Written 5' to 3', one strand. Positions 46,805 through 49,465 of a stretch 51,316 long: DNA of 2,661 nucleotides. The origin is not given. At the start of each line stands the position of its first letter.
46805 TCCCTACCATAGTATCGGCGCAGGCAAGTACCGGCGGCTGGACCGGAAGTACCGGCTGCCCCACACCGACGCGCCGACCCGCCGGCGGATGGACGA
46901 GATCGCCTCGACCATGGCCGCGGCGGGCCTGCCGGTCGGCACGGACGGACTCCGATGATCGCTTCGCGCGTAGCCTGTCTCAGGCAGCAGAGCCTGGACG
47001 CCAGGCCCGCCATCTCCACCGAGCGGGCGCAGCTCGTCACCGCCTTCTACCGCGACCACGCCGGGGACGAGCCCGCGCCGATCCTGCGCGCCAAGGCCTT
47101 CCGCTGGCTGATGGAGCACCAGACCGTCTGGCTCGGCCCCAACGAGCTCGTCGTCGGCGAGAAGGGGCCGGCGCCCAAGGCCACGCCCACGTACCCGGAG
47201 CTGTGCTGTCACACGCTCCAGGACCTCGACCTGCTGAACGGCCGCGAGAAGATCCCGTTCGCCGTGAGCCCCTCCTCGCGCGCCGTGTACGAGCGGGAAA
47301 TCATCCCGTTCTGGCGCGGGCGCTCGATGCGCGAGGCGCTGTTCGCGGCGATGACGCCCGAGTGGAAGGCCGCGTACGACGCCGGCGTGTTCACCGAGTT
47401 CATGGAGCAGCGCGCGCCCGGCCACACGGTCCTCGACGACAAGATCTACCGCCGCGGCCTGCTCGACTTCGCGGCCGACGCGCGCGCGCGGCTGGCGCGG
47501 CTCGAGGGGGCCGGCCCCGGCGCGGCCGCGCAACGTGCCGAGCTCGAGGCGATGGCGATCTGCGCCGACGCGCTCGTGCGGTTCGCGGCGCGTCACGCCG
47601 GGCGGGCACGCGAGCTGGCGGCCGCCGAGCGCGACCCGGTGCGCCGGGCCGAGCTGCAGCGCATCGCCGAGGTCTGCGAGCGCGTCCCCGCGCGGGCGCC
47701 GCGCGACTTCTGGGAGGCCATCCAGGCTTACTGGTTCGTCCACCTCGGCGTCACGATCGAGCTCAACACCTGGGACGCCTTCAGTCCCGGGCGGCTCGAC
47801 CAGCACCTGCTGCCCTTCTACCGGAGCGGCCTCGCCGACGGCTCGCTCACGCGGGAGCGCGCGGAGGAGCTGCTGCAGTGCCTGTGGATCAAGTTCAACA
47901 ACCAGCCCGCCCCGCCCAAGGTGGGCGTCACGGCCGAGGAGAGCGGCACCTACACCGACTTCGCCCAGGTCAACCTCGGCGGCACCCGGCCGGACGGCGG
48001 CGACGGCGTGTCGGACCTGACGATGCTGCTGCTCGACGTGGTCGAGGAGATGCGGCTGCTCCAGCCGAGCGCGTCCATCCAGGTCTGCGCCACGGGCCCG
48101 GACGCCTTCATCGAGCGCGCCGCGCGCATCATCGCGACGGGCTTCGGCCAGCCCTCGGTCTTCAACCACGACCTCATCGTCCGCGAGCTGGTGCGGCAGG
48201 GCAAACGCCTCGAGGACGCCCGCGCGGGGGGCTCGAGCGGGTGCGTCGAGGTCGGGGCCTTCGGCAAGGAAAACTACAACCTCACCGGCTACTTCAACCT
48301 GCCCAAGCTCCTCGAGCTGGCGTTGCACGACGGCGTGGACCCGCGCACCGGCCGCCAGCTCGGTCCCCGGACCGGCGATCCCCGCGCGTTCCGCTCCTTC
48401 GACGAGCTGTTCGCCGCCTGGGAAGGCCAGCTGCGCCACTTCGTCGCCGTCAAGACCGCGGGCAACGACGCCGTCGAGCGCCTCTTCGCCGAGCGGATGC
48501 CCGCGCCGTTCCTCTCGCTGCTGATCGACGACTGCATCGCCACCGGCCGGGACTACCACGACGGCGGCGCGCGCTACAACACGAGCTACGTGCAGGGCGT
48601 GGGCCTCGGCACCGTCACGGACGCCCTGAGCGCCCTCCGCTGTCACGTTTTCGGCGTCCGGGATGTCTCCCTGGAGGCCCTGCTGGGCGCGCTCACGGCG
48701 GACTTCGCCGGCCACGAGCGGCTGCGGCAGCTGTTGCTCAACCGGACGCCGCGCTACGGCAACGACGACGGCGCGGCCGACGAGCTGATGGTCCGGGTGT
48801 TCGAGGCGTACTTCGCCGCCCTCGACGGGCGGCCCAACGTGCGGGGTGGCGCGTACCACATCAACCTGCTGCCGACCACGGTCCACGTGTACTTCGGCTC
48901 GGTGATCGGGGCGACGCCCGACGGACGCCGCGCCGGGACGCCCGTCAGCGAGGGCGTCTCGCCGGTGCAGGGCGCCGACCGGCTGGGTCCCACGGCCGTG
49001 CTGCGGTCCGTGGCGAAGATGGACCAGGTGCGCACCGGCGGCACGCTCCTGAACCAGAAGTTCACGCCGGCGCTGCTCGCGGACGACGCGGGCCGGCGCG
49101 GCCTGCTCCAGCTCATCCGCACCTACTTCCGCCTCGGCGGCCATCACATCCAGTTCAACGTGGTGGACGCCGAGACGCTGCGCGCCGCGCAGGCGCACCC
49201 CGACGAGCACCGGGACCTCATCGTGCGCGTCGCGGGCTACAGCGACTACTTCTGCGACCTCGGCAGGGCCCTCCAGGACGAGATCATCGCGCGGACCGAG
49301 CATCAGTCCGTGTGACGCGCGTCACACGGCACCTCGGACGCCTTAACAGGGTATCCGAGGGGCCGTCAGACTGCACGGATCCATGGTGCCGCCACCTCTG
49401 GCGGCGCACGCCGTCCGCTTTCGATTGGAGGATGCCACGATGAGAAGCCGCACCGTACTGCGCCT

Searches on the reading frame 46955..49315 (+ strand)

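Call 62: search_protein_families(library=pfam, proteins=[window:46955-49315:+], max_evalue=0.00001)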
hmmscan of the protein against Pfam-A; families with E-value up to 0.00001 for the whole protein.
window:46955-49315:+ (786 aa): 2 families
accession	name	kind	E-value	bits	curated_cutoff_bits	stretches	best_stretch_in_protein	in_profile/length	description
PF02901.20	PFL-like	-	6.6e-211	702.8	24.3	1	5-648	4-647/647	Pyruvate formate lyase-like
PF01228.26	Gly_radical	-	3.1e-36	124.6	22.2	1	664-767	1-106/106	Glycine radical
